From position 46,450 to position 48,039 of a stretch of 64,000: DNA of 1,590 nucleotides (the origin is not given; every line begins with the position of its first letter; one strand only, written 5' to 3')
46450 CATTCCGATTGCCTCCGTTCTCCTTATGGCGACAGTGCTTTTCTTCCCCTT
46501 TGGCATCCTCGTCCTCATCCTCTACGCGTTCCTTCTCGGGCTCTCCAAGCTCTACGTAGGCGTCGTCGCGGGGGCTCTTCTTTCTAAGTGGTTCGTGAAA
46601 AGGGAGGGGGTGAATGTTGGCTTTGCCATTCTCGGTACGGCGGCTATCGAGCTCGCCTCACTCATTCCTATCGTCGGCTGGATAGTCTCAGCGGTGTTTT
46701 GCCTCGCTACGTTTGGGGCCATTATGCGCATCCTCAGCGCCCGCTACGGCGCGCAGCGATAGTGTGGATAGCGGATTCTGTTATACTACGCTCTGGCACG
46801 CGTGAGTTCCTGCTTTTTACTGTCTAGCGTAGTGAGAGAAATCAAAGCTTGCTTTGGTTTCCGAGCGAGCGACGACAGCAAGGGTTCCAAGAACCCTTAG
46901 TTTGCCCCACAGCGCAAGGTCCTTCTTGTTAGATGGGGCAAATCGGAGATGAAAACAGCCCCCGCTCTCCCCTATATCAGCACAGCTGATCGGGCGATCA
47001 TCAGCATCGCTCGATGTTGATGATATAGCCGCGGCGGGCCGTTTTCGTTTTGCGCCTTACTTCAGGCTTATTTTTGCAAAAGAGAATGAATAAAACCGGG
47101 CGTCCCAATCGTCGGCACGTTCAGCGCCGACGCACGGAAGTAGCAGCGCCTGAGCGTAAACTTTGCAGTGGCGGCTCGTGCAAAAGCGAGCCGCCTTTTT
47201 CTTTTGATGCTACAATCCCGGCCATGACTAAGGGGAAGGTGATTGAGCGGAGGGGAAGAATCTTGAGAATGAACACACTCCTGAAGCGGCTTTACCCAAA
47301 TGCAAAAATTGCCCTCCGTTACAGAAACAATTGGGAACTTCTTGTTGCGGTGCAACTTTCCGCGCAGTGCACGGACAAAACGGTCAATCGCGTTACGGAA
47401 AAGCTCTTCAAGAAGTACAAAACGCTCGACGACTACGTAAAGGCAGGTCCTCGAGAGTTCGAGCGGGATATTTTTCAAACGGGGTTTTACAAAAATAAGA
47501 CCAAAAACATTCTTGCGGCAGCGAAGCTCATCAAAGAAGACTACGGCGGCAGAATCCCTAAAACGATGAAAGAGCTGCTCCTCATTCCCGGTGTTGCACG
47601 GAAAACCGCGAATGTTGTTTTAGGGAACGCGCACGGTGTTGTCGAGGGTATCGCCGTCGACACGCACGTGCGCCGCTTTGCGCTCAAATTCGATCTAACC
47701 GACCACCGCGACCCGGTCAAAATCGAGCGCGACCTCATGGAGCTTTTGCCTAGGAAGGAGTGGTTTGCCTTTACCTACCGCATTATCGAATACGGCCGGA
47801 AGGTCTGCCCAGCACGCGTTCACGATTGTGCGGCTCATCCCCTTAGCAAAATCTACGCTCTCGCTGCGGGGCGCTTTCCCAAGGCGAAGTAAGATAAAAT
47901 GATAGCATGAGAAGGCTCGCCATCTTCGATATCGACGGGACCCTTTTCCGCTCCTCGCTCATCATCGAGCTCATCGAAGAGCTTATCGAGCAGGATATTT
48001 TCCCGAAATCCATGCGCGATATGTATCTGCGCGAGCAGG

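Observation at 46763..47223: About 460-bp gene-free, structured region ending in a strong intrinsic terminator upstream of nth: candidate ncRNA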

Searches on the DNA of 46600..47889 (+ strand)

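Call 4: search_rna_families(source=window, start=46600, end=47400, threshold=evalue, max_evalue=10, show_alignments=5)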
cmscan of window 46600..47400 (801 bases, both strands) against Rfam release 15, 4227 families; matches with E-value up to 10: 7.
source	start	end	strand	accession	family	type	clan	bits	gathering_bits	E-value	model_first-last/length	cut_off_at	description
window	47139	47210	+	RF00519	suhB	Gene; sRNA;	CL00108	19.1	41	0.26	1-77/77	no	Makes More Granules Regulator RNA (mmgR)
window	47096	47217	+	RF00598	SNORA76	Gene; snRNA; snoRNA; HACA-box;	CL00034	16.5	37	3.6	1-132/132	no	Small nucleolar RNA SNORA76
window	47167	47207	+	RF00489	ctRNA_p42d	Gene; antisense;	-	15.3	50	3.8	1-46/46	no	ctRNA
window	46820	46873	+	RF01762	whalefall-1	Gene; sRNA;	-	15.2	37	0.61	1-56/56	no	Whalefall-1 RNA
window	47344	47356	+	RF01990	SECIS_4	Cis-reg;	-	15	38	4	14-26/38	no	Selenocysteine insertion sequence 4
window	47202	47262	+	RF01141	sR18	Gene; snRNA; snoRNA; CD-box;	-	12.1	45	6.1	1-56/56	no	Small nucleolar RNA sR18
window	46997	47081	-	RF02602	BASRCI414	Gene; sRNA;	-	11.9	270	2.9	1-229/229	no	Brucella sRNA CI414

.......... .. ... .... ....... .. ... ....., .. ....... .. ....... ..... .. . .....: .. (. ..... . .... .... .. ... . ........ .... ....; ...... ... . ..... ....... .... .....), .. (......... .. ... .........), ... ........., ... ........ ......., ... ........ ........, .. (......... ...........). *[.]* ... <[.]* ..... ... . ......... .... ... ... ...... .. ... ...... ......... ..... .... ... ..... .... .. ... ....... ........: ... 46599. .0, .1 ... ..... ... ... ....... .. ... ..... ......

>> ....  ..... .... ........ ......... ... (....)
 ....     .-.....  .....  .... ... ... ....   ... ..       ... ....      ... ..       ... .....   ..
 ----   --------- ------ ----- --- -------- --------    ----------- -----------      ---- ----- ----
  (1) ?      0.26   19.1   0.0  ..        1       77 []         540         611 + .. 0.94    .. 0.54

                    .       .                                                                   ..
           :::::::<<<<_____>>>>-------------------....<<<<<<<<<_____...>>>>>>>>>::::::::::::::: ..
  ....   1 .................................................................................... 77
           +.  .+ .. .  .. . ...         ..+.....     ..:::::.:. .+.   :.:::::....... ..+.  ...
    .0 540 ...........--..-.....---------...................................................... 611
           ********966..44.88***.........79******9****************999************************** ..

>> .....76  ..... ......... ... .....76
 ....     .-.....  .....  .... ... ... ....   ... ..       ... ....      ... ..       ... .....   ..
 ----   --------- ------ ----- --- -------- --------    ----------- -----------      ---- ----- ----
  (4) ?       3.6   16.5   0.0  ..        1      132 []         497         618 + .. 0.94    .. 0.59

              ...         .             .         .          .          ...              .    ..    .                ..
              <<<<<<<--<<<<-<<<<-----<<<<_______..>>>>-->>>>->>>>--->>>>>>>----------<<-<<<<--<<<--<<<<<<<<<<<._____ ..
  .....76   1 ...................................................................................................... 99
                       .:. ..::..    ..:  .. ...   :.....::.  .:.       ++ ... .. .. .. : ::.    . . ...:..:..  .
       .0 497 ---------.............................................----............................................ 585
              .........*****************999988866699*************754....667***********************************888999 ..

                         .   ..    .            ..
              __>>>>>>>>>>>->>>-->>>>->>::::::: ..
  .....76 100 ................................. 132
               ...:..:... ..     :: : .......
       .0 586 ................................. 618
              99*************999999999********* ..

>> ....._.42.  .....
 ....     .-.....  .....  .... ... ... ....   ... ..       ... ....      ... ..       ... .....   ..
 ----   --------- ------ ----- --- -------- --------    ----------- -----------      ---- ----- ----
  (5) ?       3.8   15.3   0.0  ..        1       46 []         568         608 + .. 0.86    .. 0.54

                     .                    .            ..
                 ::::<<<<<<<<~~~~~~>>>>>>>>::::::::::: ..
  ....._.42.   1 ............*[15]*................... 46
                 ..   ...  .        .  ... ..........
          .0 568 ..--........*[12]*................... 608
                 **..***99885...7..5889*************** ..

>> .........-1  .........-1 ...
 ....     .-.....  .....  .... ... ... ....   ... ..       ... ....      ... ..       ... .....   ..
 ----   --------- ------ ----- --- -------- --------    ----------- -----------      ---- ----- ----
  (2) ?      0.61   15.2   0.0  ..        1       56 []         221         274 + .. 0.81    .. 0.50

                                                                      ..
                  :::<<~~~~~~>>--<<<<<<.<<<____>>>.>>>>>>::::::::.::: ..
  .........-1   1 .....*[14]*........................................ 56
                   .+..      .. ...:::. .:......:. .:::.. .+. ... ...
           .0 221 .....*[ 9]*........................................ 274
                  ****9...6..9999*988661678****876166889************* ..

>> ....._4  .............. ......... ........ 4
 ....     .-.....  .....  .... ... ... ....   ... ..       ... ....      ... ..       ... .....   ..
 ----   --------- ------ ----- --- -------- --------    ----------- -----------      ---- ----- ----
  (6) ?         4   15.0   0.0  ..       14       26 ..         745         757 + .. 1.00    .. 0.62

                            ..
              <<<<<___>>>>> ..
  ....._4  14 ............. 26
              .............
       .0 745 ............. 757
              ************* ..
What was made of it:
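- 47049..47206 (+): Insertion 3, lying between the T1 U-tract and the nth promoter. Its body is weakly structured. It holds the 7-bp hairpin (47110-47132), the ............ stretch (47136-47147) and the canonical terminator T2 (stem 47170-47195, T-tract 47196-47205). The weak Rfam match to mmgR (19.1 bits against a gathering score of 41) covers only the terminator (call 4).
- Closest known: mmgR / suhB family. Different: The score is 19.1 bits against a gathering score of 41 (E = 0.26), and the match covers the generic terminator only (call 4).
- Closest known: SRP RNA. Different: No SRP model matches at E <= 10 (call 4).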

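Call 37: search_rna_families(source=L083, start=9850, end=10070, threshold=evalue, max_evalue=10, show_alignments=3)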
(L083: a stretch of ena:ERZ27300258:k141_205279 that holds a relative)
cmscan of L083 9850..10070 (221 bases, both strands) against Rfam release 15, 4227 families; matches with E-value up to 10: 5.
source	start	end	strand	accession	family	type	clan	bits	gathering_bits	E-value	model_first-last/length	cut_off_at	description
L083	9917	10034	+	RF01859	Phe_leader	Cis-reg; leader;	-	15.8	55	2.8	1-125/125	no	Phenylalanine leader peptide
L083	9969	10063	+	RF00191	SNORA57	Gene; snRNA; snoRNA; HACA-box;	-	11.4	40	1.9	1-149/149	no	Small nucleolar RNA SNORA57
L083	9882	9913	+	RF01155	snoR101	Gene; snRNA; snoRNA; CD-box;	-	11.4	40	5.6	38-66/66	no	Small nucleolar RNA snoR101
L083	9850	9890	-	RF02125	JPX_2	Gene; lncRNA;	-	10.7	48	8.4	1-46/69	3'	JPX transcript, XIST activator conserved region 2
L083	9926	9978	-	RF01815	rpsB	Gene; sRNA;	-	10.3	40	7.7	1-132/132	no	rpsB sRNA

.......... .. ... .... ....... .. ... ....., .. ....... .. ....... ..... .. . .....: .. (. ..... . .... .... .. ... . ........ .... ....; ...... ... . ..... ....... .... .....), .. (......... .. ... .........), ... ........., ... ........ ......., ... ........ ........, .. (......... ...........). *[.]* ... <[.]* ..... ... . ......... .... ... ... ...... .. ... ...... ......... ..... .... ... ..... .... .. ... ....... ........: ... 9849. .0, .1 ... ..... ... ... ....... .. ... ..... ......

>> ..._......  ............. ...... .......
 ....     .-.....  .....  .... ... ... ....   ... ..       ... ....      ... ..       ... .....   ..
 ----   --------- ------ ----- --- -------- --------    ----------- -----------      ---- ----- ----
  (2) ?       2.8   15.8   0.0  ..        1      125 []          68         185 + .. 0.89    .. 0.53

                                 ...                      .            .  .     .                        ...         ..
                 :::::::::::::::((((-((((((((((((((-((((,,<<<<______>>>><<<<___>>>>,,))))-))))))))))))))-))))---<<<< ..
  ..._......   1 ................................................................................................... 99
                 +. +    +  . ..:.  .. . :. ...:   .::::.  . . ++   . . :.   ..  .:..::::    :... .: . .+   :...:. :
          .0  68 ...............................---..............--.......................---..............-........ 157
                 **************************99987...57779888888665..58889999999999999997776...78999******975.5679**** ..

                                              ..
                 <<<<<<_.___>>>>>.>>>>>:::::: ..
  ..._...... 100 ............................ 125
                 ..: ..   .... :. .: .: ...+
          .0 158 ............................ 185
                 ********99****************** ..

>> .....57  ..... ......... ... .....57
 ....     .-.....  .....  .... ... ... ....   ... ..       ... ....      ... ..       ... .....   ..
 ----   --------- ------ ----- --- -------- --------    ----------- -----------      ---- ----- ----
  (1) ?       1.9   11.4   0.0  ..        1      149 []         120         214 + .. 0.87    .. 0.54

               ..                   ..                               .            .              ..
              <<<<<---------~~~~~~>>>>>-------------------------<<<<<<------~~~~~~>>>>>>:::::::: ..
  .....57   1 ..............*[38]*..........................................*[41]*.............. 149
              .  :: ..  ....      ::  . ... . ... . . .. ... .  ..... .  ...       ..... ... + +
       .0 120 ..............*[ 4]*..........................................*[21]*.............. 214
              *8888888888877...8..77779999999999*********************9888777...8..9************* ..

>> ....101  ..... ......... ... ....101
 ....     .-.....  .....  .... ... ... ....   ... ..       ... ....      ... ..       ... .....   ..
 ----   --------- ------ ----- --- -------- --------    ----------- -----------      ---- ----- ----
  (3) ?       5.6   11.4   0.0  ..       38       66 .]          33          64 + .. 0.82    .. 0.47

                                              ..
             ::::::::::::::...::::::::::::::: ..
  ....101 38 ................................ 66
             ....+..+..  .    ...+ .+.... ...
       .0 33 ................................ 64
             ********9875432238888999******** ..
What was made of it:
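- On Any Rfam 15 family (SRP, 6S, tmRNA, RNase P, riboswitches, known sRNAs): Permissive scans of 46600-47400 and of L083 9850-10070 reach at best 19.1 bits (mmgR, gathering score 41) and 15.8 bits (Phe_leader, gathering score 55) (calls 4, 37).
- On Riboswitch / attenuator leader of nth: No family matches (calls 4, 37).
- A weak, non-significant resemblance to attenuator architecture exists (Phe_leader, E = 2.8, call 37). No riboswitch family matches (calls 4, 37).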

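Call 42: build_rna_model(alignment_id=A2, structure=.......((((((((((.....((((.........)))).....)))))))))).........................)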
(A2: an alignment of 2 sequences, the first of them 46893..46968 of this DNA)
Model R1 built from alignment A2 (2 sequences, 79 columns); structure: as given.
model positions 79; base pairs 14; branch points 0; effective number of sequences 1.56; information 0.717 bits per position. Calibrated on 0.2 Mb of random sequence (short: E-values are rough).
structure used (alignment columns):
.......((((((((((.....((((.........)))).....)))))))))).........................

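Call 43: search_with_rna_model(model_id=R1, sources=[window, L001, L002, L003, L004, L005, L006, L007, L008, L009, L010, L011, L012, L013, L014, L015, L016, L017, L018, L019, L020, L021, L022, L023, L024, L025, L026, L027, L028, L029, L030, L031, L032, L033, L034, L035, L036, L037, L038, L039, L040, L041, L042, L043, L044, L045, L046, L047, L048, L049, L050, L051, L052, L053, L054, L055, L056, L057, L058, L059, L060, L061, L062, L063, L064, L065, L066, L067, L068, L069, L070, L071, L072, L073, L074, L075, L076, L077, L078, L079, L080, L083, L086, L087, L088, L089], max_evalue=10)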
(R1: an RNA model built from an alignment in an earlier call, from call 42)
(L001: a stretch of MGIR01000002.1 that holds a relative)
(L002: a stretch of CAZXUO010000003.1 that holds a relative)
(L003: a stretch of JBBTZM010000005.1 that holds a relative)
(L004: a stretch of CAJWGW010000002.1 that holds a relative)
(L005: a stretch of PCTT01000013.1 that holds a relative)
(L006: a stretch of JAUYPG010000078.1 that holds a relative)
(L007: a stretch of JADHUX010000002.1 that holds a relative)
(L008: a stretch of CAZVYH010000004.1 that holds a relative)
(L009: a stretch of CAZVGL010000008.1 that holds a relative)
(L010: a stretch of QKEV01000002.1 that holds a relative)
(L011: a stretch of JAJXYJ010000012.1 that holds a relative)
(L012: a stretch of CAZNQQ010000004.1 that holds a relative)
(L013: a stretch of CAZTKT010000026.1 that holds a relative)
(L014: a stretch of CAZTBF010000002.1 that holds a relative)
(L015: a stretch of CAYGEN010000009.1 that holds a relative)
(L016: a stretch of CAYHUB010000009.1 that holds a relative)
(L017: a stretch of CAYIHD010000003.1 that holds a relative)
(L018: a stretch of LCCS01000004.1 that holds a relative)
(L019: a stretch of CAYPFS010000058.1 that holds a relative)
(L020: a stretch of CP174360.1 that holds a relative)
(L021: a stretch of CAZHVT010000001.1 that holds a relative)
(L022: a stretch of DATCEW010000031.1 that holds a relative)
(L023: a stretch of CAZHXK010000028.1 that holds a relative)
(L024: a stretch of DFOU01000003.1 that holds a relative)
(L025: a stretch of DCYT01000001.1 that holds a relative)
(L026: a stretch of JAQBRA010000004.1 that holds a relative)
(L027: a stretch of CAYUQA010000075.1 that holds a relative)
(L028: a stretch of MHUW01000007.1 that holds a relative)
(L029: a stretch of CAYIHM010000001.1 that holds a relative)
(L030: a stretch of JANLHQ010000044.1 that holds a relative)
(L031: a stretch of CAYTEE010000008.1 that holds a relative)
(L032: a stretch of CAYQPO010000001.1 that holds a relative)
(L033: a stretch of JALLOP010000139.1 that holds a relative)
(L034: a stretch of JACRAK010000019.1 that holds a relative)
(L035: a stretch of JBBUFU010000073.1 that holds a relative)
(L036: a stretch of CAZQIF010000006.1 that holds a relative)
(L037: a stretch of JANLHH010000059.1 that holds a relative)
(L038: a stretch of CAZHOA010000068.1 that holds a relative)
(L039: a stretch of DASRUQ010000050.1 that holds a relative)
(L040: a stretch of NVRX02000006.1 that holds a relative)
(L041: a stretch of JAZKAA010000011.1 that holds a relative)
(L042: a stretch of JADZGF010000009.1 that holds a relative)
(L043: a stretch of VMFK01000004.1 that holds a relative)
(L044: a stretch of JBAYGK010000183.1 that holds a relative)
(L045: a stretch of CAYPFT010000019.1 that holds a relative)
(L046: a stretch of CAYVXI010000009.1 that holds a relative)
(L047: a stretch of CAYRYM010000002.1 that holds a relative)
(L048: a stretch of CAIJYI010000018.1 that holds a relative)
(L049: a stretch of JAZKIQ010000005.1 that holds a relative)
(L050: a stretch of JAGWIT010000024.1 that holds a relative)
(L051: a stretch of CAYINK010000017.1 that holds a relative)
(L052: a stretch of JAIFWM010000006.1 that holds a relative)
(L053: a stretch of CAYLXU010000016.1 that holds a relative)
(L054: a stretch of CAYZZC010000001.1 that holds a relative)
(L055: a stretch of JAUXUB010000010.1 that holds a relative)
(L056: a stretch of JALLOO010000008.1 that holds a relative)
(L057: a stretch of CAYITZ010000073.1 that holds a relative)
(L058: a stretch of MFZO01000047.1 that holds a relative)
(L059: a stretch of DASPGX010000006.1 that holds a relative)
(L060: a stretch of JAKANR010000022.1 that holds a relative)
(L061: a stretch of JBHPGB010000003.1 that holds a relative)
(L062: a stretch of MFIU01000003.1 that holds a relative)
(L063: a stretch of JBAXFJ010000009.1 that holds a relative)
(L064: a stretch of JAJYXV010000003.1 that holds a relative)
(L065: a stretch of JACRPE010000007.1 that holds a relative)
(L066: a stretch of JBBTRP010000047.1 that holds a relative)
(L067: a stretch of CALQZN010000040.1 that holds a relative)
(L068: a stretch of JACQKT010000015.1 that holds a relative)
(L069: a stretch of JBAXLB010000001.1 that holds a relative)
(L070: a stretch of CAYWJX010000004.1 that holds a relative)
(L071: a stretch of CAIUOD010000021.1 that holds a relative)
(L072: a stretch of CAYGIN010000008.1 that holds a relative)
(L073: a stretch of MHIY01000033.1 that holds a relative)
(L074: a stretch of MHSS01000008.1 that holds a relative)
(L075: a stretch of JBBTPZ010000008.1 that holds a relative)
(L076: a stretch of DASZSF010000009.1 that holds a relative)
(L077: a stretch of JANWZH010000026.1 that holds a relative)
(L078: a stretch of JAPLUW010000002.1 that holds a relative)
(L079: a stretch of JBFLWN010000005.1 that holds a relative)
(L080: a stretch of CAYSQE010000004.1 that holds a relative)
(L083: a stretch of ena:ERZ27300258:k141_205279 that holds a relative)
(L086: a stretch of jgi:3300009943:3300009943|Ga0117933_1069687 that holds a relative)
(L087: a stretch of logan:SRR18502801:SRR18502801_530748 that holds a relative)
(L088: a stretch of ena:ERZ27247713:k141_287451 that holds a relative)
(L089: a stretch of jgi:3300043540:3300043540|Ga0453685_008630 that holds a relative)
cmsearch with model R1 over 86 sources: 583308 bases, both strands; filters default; matches with E-value up to 10: 19.
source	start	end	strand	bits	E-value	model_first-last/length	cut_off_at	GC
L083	9936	10014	+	104.6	2.3e-30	1-79/79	no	0.51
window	46893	46968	+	99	1.6e-28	1-79/79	no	0.54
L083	9918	9996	-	16.4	0.064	1-79/79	no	0.48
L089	2812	2874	-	14.4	0.28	1-79/79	no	0.37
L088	6145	6207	-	14.4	0.28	1-79/79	no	0.37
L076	4614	4651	-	13.8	0.45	1-79/79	no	0.55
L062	1005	1082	+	13.1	0.77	1-79/79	no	0.5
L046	1882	1912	-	12.7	1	1-79/79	no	0.35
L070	4917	4960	-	12.4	1.2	1-79/79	no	0.45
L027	3573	3616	+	12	1.7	1-79/79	no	0.41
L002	4146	4187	+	11.6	2.3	1-79/79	no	0.5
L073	579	624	-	11.5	2.5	1-79/79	no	0.61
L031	1876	1965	+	11.4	2.6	1-79/79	no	0.5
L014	4404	4434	-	11.3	2.9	1-79/79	no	0.23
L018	1274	1330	-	11.3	2.9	1-79/79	no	0.54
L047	3237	3285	-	11.2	3.1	1-79/79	no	0.43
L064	4217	4260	+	10.8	4.2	1-79/79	no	0.41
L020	470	510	-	10.1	6.7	1-79/79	no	0.51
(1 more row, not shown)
